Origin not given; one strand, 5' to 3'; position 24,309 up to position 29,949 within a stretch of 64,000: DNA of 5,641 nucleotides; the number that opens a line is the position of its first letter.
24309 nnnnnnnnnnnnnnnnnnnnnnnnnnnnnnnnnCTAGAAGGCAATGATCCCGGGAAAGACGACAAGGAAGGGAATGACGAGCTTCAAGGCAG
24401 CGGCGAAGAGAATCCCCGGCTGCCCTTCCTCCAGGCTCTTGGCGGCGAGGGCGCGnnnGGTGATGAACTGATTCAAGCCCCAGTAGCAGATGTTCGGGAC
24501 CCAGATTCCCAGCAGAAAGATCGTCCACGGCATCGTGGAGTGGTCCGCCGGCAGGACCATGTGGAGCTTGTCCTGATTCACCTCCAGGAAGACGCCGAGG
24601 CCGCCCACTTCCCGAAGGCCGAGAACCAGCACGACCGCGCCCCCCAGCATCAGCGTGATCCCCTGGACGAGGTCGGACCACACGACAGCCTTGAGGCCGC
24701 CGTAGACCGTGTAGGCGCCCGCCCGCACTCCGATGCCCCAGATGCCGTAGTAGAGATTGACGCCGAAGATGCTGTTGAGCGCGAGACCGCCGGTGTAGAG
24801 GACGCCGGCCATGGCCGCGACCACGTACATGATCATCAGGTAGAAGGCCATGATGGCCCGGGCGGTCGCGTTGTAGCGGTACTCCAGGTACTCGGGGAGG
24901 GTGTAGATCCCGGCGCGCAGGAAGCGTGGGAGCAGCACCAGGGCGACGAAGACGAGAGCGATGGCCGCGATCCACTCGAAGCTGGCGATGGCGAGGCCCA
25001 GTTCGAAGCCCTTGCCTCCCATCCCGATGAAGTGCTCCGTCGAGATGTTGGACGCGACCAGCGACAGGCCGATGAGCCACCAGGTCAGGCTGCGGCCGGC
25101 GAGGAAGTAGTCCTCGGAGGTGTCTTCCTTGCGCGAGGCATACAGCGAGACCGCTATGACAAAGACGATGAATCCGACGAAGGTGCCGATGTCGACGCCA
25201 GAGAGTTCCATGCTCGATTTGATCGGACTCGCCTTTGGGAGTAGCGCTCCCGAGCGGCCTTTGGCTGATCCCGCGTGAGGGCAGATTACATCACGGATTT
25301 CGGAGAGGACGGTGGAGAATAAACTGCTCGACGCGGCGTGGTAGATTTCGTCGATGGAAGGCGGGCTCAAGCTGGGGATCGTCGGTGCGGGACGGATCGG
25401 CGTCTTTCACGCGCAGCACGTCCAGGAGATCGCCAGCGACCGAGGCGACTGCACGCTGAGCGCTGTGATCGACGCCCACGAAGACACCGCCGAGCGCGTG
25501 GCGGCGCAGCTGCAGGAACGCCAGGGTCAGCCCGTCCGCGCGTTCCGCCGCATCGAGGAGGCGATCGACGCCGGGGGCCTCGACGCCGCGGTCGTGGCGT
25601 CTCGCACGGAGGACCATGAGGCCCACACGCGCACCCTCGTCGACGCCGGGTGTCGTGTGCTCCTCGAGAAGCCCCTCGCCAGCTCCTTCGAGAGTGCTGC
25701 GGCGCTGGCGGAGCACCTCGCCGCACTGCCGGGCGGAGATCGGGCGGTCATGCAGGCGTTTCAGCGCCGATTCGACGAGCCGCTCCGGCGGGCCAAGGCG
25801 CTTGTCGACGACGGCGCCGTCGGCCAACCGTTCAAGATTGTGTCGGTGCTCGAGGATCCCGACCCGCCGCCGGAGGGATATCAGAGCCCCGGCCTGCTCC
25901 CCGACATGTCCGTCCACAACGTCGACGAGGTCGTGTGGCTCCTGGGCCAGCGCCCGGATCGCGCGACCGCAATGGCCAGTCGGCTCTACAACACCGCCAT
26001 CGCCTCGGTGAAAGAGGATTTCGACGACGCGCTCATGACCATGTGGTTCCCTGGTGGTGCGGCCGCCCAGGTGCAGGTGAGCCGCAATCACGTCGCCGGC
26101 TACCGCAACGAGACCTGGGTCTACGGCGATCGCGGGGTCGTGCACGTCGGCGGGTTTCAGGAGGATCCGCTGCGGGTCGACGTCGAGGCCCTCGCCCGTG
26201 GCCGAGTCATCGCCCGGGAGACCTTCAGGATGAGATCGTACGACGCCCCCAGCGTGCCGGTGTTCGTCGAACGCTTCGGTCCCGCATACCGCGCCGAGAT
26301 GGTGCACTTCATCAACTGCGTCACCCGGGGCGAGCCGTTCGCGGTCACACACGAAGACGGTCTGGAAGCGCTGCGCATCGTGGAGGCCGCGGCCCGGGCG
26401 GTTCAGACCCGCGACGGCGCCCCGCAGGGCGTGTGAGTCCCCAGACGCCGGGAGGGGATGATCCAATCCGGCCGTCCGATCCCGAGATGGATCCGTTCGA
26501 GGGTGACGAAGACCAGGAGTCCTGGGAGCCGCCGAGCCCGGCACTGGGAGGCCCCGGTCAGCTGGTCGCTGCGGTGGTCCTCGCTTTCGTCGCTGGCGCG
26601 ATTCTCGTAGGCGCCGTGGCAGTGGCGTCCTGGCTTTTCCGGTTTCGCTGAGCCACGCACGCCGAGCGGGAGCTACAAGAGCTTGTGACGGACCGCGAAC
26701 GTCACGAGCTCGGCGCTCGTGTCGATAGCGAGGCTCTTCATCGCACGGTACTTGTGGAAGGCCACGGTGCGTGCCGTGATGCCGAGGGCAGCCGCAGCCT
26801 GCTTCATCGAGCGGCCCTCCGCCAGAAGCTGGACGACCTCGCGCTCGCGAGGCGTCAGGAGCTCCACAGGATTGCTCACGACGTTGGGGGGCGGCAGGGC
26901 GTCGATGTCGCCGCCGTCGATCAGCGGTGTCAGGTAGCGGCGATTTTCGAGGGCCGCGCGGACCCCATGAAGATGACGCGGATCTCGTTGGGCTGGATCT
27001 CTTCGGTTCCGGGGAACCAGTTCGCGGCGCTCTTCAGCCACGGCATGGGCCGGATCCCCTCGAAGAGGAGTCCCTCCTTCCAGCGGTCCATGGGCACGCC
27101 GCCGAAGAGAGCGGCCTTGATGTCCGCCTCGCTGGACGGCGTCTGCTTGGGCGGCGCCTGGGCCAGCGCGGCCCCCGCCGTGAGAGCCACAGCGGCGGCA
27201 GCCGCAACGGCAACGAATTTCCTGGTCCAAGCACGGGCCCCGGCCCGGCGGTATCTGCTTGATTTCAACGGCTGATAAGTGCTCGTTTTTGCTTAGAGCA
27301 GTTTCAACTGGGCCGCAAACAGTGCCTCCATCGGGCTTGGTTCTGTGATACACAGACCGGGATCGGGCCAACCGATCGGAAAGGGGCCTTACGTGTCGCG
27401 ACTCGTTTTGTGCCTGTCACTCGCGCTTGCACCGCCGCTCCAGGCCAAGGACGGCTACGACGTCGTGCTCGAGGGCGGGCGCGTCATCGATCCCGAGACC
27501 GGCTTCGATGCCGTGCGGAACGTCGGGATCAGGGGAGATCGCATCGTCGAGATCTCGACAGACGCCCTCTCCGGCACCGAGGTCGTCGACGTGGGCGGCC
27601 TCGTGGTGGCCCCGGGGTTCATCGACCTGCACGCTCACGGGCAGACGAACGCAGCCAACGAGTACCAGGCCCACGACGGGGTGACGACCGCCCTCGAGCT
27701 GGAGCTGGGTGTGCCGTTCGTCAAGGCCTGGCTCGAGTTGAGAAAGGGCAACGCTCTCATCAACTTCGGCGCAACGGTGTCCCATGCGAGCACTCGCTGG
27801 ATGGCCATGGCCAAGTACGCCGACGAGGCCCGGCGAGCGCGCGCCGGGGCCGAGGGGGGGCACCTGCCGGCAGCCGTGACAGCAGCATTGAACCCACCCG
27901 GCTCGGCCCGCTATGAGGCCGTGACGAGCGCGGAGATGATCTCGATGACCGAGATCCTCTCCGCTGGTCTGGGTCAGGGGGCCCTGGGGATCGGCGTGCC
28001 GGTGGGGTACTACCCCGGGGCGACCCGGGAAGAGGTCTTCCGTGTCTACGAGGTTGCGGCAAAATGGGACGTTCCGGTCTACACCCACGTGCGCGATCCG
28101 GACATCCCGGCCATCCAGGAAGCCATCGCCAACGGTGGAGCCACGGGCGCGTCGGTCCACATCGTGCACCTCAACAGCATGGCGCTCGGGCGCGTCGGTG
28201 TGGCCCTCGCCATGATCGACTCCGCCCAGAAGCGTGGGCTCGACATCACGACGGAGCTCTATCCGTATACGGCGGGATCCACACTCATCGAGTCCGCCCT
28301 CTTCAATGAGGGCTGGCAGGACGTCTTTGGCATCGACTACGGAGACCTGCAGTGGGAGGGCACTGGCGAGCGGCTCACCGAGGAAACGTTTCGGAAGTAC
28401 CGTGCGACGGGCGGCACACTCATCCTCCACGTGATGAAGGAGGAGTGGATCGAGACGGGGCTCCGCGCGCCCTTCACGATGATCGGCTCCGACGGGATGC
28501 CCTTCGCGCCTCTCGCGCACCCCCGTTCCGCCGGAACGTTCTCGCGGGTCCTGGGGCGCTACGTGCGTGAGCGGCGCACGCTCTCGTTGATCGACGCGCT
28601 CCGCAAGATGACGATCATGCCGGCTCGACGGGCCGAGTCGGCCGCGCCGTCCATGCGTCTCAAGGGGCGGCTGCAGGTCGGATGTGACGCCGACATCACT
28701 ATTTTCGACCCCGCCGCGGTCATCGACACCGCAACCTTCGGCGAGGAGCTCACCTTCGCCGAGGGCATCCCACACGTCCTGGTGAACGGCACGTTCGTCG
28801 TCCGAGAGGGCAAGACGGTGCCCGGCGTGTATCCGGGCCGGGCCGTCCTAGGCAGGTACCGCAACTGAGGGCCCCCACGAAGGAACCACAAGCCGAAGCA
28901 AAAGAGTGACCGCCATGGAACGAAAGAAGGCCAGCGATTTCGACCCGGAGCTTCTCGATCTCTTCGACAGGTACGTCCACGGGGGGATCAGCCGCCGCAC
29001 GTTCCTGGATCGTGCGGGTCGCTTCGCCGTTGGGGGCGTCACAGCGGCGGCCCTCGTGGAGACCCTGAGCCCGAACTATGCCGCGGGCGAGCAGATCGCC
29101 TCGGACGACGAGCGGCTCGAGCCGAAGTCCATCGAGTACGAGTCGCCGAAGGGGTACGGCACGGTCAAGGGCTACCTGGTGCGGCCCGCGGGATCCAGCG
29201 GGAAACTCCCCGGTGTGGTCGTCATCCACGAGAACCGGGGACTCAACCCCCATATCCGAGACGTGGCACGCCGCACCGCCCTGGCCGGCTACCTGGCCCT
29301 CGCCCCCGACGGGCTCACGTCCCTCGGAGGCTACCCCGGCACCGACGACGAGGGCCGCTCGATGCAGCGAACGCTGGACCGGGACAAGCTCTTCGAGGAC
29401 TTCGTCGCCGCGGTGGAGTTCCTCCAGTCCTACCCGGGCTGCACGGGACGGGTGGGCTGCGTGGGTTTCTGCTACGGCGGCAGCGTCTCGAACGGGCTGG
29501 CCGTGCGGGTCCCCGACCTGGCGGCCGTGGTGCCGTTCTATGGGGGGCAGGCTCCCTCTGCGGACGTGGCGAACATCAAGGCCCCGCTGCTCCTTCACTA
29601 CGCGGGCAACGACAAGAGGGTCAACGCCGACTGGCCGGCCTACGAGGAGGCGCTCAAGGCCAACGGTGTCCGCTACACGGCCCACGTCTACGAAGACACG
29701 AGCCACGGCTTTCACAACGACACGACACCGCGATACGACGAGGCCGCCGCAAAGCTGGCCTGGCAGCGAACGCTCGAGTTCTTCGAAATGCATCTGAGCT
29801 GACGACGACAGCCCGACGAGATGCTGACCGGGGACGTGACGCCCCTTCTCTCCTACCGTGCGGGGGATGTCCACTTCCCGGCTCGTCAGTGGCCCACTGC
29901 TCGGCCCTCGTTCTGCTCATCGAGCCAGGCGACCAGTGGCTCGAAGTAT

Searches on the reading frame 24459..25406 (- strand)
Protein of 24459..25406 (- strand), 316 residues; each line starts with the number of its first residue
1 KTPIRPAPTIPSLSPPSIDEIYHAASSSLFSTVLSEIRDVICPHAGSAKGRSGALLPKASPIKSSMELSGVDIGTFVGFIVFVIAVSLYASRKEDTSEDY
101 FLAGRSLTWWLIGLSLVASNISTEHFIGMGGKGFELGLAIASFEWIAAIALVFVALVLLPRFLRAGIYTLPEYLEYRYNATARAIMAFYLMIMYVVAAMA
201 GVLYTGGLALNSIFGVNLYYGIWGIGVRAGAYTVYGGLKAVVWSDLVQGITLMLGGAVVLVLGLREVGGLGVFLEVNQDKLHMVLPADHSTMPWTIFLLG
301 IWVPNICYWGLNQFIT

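Call 9: search_protein_families(library=pfam, proteins=[window:24459-25406:-], max_evalue=0.001)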
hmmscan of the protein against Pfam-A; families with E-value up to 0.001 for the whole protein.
window:24459-25406:- (316 aa): 1 family
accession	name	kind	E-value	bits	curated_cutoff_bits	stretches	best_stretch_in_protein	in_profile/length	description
PF00474.23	SSF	-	8.2e-42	143.9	22.8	1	100-275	1-177/406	Sodium:solute symporter family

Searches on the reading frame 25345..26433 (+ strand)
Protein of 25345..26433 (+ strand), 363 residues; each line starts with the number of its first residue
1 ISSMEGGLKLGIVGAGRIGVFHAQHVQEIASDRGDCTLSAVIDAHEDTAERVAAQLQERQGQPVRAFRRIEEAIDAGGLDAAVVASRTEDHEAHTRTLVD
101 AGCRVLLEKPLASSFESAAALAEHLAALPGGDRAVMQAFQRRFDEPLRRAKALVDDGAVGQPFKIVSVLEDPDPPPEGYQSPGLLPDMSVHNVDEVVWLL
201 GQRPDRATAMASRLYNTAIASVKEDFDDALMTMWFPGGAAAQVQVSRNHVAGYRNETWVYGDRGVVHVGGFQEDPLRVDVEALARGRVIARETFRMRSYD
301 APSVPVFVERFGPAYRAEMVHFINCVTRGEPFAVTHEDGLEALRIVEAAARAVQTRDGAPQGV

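Call 9: search_protein_families(library=pfam, proteins=[window:25345-26433:+], max_evalue=0.001)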
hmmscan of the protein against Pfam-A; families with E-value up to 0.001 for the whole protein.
window:25345-26433:+ (363 aa): 3 families
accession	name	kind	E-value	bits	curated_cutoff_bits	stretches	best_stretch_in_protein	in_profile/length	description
PF22725.1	GFO_IDH_MocA_C3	-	2.9e-20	73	27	1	148-266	2-123/124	GFO/IDH/MocA C-terminal domain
PF01408.29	GFO_IDH_MocA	-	7.1e-19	69.1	24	1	9-126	2-110/120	Oxidoreductase family, NAD-binding Rossmann fold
PF02894.22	GFO_IDH_MocA_C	-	1.7e-17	64.4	22.9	1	179-356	37-213/218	Oxidoreductase family, C-terminal alpha/beta domain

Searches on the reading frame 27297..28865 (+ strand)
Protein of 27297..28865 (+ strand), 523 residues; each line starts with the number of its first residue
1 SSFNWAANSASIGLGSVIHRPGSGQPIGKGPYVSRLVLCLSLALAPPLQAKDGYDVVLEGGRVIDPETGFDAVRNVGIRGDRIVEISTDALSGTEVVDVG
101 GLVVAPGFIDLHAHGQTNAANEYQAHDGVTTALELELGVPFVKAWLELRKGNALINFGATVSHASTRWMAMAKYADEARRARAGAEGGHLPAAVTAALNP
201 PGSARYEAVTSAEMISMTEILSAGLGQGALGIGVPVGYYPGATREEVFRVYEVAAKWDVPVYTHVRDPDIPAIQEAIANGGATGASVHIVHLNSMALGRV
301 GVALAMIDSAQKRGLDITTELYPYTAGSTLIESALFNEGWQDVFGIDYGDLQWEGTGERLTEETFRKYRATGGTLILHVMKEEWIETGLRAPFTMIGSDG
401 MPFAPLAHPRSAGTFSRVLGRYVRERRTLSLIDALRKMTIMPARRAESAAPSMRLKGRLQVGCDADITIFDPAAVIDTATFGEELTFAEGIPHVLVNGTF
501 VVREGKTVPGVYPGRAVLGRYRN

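Call 9: search_protein_families(library=pfam, proteins=[window:27297-28865:+], max_evalue=0.001)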
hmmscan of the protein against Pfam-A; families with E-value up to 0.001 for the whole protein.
window:27297-28865:+ (523 aa): 2 families
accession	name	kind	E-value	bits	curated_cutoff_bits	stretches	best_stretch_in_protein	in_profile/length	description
PF07969.17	Amidohydro_3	-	1.8e-17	64.4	29.7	1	95-502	1-472/472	Amidohydrolase family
PF01979.26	Amidohydro_1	-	1.4e-10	41.4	25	1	394-499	245-343/345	Amidohydrolase family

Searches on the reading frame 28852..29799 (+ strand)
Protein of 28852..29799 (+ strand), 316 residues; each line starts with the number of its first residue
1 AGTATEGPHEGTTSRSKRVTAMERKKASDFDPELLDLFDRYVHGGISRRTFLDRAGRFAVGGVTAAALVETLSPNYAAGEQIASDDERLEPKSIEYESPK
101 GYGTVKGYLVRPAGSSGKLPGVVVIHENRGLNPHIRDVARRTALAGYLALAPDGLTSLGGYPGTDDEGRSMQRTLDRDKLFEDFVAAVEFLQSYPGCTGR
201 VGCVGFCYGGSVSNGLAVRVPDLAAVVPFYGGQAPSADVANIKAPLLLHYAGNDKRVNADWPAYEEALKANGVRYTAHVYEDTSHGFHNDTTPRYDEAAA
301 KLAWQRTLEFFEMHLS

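Call 9: search_protein_families(library=pfam, proteins=[window:28852-29799:+], max_evalue=0.001)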
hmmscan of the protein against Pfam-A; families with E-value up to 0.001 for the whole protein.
window:28852-29799:+ (316 aa): 5 families
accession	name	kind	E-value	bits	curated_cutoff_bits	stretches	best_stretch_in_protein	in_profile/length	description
PF01738.24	DLH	-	8.5e-50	169.8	21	1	106-314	2-216/217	Dienelactone hydrolase family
PF23678.1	YqhI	-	5.9e-19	67.5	27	1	22-56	1-35/36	YqhI-like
PF08840.17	BAAT_C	-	5e-09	37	20.9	1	184-245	6-68/210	BAAT / Acyl-CoA thioester hydrolase C terminal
PF00326.27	Peptidase_S9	-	2.2e-08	34.3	22.6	1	232-304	131-205/213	Prolyl oligopeptidase family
PF02129.25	Peptidase_S15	-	4.1e-07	30.4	23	1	181-237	77-134/262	X-Pro dipeptidyl-peptidase (S15 family)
